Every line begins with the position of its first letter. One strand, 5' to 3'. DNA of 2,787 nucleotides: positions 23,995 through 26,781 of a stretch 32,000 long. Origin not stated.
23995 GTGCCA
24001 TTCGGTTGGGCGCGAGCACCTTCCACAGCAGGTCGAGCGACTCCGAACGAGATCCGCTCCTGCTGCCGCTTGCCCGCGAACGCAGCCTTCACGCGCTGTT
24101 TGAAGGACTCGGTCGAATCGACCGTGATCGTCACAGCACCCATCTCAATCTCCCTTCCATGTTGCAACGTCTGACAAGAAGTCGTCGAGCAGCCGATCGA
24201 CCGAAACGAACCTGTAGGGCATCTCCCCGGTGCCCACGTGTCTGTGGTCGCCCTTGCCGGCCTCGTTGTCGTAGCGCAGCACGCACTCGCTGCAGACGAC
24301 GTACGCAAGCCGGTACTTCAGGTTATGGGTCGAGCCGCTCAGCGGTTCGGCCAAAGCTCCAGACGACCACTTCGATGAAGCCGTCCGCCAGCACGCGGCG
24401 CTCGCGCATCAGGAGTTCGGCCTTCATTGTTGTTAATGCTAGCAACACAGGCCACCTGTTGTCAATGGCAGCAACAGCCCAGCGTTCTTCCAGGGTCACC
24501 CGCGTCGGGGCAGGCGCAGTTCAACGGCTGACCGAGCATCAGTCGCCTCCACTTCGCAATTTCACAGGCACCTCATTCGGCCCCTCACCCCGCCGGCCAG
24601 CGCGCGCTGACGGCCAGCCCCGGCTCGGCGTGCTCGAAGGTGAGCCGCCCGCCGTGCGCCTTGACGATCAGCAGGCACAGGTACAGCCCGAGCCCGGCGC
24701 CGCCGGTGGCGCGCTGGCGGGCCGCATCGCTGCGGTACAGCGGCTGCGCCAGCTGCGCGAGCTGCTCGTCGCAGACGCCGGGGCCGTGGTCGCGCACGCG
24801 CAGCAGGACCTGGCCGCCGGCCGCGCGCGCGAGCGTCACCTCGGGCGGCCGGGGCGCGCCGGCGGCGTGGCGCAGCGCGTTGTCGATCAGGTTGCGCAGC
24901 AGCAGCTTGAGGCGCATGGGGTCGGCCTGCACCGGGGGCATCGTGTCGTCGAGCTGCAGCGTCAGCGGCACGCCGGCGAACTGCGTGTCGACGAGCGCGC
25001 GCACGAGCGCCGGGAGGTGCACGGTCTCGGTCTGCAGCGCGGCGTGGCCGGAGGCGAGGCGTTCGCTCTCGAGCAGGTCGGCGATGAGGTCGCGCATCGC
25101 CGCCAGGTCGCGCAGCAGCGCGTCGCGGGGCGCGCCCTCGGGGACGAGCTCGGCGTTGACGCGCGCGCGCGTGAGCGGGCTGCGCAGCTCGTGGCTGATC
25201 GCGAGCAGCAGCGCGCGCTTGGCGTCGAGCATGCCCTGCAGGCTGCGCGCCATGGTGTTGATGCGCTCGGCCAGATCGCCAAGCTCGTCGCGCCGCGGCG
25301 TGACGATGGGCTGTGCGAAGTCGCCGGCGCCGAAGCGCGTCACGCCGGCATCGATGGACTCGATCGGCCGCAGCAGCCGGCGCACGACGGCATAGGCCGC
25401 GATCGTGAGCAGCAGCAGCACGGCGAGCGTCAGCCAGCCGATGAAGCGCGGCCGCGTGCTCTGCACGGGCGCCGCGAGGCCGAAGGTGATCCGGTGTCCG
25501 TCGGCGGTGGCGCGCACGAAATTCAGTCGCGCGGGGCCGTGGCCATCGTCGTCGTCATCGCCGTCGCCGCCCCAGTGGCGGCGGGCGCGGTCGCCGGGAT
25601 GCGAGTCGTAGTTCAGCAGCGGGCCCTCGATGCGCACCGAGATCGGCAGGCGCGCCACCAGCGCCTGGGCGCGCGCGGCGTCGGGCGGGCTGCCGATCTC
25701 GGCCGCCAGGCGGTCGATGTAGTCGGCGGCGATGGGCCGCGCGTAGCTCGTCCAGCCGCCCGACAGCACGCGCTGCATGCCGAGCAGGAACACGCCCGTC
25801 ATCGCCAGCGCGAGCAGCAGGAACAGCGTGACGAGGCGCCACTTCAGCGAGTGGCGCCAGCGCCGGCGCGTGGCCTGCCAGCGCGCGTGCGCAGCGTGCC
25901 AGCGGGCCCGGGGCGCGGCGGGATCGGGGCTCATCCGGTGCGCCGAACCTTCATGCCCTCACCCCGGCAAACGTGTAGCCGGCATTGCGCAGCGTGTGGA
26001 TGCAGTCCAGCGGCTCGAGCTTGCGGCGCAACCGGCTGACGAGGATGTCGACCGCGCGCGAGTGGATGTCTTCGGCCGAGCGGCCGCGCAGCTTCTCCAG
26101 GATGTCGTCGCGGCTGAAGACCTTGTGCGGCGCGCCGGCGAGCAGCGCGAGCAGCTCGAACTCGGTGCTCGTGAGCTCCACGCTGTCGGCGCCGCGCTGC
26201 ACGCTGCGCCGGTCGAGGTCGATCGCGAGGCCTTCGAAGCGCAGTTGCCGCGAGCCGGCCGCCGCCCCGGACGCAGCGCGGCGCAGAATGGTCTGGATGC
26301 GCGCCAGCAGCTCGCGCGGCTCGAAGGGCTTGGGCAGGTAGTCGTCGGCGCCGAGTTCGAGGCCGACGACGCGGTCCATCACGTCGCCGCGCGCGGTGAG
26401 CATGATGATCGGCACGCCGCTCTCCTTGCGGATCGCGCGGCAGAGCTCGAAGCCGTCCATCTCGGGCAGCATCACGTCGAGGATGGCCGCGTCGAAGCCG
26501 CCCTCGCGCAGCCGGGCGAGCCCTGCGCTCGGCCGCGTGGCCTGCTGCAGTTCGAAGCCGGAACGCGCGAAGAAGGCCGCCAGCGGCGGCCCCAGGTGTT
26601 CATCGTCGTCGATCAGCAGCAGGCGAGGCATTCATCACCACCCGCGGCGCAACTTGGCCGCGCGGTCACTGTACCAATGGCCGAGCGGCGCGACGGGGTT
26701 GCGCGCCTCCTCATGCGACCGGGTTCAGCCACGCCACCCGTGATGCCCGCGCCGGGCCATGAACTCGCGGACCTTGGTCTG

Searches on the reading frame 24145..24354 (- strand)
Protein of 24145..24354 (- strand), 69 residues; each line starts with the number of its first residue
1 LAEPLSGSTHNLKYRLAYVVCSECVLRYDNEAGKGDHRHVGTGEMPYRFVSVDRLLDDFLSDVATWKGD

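Call 10: search_protein_families(library=pfam, max_evalue=0.01, proteins=[window:24145-24354:-])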
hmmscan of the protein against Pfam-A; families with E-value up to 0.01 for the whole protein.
window:24145-24354:- (69 aa): 1 family
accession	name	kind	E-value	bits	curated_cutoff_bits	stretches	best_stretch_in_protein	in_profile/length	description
PF20126.4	TumE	-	1.9e-11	44.3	23.4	1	8-63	19-80/81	Toxin TumE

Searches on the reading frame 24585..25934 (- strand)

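Call 111: search_protein_families(library=pfam, max_evalue=0.001, proteins=[window:24585-25934:-])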
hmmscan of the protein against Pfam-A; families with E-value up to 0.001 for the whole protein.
window:24585-25934:- (449 aa): 4 families
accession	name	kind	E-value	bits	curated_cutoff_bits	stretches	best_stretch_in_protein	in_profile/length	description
PF02518.31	HATPase_c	-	3.2e-20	73.1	26.4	1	338-445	2-106/111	Histidine kinase-, DNA gyrase B-, and HSP90-like ATPase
PF00672.30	HAMP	-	6.4e-12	46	25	1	183-233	2-52/53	HAMP domain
PF00512.31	HisKA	-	9.5e-07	29.2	26.9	1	238-296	1-66/66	His Kinase A (phospho-acceptor) domain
PF13581.12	HATPase_c_2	-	0.00062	20.2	27.4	0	341-419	31-104/127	Histidine kinase-like ATPase domain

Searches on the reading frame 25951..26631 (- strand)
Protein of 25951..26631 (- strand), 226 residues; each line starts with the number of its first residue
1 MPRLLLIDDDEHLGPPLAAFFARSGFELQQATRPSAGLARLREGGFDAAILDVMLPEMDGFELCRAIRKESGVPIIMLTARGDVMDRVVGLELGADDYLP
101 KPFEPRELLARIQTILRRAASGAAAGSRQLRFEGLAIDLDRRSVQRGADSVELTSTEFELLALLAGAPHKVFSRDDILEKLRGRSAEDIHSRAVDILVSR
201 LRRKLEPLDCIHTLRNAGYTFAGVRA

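Call 111: search_protein_families(library=pfam, max_evalue=0.001, proteins=[window:25951-26631:-])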
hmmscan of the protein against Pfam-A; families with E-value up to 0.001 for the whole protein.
window:25951-26631:- (226 aa): 2 families
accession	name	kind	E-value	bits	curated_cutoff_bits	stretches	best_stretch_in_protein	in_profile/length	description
PF00072.30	Response_reg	-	1.5e-26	93.2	30.2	1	5-113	2-111/111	Response regulator receiver domain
PF00486.34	Trans_reg_C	-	1.4e-19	70.4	26.2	1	150-221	3-77/77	Transcriptional regulatory protein, C terminal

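Call 112: find_encoding_contigs(protein=window:25951-26631:-, flank=10000, max_places=6)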
Protein window:25951-26631:- (226 aa): no gene with exactly this product is on record in the collection.
